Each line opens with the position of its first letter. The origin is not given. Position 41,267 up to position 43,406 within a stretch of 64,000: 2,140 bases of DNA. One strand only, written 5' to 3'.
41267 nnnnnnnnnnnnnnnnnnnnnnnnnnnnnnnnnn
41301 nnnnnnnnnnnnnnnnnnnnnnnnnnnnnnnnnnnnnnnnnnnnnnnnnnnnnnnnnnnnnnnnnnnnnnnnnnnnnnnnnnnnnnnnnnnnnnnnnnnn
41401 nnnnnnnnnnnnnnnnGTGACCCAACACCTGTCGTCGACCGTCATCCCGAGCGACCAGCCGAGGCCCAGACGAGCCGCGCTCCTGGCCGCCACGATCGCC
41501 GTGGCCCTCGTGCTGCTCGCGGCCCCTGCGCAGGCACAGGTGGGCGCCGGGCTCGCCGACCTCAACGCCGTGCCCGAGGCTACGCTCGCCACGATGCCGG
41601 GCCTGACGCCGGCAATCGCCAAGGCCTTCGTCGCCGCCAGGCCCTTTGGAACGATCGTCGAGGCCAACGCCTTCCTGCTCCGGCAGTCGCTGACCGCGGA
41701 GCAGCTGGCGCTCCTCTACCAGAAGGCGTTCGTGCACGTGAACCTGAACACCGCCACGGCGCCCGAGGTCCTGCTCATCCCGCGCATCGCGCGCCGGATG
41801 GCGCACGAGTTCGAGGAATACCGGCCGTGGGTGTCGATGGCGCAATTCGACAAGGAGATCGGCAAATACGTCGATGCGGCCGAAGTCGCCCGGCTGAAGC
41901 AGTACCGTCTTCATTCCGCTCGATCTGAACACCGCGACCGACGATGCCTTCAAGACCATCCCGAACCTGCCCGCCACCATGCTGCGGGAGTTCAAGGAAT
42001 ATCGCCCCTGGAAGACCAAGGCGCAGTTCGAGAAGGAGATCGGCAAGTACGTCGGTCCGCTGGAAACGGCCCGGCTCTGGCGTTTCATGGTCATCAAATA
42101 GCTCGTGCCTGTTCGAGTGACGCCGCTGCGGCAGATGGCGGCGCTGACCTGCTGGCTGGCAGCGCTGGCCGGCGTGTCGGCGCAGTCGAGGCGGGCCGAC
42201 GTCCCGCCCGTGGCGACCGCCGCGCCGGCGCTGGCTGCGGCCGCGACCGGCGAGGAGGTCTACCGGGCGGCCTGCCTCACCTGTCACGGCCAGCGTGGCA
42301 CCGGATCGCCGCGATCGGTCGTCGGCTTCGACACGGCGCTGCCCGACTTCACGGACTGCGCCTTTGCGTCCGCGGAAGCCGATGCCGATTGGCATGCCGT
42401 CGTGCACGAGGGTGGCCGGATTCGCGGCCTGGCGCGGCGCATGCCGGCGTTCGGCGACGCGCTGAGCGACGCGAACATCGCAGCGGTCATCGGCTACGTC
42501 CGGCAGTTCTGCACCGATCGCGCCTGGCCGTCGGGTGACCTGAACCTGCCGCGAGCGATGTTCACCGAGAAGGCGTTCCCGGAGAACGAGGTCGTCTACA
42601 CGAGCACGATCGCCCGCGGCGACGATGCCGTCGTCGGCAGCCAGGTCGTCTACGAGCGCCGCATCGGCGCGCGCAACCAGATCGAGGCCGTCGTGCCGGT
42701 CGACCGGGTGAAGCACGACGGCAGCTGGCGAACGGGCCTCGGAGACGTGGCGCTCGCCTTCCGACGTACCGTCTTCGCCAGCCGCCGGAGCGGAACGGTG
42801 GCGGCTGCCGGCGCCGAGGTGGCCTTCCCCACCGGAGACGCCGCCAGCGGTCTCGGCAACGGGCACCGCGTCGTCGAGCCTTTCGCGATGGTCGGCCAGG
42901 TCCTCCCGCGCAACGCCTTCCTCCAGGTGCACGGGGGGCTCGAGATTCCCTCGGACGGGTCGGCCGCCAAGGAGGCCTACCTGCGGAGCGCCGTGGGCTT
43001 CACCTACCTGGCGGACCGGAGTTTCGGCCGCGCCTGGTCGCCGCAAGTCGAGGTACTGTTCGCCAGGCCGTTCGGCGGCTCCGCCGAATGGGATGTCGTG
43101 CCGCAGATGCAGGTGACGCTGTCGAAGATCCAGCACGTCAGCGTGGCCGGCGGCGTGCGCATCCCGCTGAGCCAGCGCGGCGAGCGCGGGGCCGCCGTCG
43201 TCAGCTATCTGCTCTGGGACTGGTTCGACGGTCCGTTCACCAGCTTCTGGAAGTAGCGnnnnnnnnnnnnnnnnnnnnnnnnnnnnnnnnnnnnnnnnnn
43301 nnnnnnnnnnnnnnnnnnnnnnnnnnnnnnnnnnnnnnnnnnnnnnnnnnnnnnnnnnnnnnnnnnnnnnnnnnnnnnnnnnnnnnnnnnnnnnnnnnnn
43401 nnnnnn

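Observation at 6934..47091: Thirteen -24/-12 (sigma-54-type) promoter motifs placed just upstream of gene starts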

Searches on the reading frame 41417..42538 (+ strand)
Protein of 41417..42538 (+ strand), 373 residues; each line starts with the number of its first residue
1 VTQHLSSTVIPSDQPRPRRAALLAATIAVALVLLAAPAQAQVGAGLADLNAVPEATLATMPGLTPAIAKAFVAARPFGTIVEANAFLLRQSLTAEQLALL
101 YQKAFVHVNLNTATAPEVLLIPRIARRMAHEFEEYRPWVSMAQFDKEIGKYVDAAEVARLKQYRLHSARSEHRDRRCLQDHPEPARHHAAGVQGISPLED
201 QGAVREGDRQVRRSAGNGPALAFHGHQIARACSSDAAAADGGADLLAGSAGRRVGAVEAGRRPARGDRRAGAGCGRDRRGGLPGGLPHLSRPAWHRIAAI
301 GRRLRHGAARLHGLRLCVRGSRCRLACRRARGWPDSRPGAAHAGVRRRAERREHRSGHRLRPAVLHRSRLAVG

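Call 51: search_protein_families(library=pfam, proteins=[window:41417-42538:+], max_evalue=0.0001)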
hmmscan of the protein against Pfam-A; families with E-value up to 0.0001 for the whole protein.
window:41417-42538:+ (373 aa): 1 family
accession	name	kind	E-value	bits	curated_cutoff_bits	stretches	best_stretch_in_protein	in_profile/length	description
PF12836.13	HHH_3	-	6.2e-09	36.3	27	0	105-144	3-46/65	Helix-hairpin-helix motif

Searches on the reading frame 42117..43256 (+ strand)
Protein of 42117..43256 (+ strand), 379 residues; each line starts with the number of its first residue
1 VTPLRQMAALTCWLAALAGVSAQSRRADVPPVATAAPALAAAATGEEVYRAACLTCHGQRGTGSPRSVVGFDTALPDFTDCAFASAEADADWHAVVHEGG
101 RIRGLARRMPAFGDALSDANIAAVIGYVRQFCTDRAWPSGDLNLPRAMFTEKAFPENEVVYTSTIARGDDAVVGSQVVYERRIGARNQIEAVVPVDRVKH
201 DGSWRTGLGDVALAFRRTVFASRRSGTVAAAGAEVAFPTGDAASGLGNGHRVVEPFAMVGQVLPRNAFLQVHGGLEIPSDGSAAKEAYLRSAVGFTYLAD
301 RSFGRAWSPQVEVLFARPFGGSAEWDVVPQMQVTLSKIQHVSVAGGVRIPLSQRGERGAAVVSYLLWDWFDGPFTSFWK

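Call 51: search_protein_families(library=pfam, proteins=[window:42117-43256:+], max_evalue=0.0001)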
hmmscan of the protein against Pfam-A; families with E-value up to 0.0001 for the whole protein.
window:42117-43256:+ (379 aa): 2 families
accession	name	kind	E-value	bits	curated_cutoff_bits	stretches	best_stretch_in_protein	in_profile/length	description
PF13442.11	Cytochrome_CBB3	-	1.4e-11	45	27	1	40-128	1-68/68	Cytochrome C oxidase, cbb3-type, subunit III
PF00034.26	Cytochrom_C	-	3.5e-06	28.7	21.3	1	42-130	1-88/90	Cytochrome c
